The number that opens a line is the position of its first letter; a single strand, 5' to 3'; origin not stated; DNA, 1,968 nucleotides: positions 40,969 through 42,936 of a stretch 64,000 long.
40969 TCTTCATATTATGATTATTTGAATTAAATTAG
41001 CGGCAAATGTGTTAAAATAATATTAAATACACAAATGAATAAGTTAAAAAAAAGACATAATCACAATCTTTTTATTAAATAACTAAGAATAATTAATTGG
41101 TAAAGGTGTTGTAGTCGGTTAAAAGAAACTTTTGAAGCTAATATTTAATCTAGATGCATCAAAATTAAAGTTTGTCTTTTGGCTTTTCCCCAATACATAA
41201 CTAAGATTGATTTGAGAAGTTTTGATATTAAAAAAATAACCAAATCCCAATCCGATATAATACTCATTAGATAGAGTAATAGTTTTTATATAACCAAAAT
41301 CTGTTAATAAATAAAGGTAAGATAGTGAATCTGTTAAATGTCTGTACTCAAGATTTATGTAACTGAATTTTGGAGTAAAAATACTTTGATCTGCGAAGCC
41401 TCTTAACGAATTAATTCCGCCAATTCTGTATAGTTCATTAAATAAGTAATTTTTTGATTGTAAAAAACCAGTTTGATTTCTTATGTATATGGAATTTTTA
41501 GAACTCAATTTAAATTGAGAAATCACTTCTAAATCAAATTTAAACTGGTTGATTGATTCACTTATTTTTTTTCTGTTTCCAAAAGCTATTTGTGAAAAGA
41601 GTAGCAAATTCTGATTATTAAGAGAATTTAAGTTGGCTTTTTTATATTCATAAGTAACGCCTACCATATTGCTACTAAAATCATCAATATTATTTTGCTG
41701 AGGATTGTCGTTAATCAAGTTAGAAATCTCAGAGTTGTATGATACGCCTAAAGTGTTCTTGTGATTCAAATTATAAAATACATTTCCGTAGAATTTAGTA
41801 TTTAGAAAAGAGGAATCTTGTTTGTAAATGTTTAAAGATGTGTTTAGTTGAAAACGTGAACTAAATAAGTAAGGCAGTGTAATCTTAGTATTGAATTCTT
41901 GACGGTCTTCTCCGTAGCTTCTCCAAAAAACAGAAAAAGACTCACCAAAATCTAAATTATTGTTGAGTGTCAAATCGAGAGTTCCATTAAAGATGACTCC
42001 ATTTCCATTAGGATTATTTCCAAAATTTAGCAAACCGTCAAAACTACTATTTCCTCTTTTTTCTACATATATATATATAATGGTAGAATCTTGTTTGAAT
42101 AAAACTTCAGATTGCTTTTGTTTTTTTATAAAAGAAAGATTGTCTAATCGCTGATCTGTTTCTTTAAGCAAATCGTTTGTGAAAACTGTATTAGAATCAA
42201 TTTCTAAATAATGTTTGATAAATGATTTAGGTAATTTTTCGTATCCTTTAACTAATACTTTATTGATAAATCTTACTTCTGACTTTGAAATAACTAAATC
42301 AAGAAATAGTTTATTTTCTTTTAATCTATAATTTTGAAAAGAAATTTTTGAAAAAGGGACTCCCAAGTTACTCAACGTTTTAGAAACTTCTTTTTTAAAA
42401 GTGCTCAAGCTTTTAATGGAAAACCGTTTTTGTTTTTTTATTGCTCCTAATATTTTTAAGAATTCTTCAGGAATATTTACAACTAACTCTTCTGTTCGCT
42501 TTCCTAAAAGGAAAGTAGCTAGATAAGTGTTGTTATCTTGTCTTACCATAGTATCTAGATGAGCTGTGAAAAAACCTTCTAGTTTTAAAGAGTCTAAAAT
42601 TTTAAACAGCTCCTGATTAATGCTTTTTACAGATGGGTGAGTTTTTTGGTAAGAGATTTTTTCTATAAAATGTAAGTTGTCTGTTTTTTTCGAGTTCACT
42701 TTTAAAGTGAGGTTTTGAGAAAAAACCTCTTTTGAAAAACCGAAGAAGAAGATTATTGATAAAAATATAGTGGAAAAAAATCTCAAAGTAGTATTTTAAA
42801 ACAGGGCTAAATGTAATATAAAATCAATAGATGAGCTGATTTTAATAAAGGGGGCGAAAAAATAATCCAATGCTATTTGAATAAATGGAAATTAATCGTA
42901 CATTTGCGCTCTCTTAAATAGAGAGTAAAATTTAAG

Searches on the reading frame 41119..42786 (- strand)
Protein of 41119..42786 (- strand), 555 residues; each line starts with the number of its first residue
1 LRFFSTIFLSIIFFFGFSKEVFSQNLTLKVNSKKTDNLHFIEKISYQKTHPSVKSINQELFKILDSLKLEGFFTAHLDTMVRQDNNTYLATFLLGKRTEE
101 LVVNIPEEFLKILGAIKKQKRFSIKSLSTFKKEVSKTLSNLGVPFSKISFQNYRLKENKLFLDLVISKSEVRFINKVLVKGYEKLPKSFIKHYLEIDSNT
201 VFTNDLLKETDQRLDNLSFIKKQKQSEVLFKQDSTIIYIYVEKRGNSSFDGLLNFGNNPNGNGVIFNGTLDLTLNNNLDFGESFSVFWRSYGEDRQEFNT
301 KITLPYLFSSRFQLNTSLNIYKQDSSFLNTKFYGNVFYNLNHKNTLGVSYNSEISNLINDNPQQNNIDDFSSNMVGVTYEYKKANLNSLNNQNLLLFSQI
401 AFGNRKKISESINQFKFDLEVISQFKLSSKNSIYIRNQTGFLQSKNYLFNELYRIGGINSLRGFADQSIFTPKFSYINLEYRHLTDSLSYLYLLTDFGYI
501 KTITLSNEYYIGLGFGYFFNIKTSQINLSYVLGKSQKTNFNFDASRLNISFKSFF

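Call 65: search_protein_families(library=pfam, proteins=[window:41119-42786:-], max_evalue=0.00001)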
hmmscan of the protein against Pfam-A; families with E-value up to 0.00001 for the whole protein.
window:41119-42786:- (555 aa): 0 families

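Call 66: search_protein_families(library=ncbifam, proteins=[window:41119-42786:-], max_evalue=0.01)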
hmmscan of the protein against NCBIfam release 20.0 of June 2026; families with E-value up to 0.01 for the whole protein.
window:41119-42786:- (555 aa): 1 family
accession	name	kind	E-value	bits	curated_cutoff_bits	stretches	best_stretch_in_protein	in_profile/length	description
TIGR03303.1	OM_YaeT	equivalog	6.2e-15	54.6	297.15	1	107-469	256-632/741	outer membrane protein assembly factor BamA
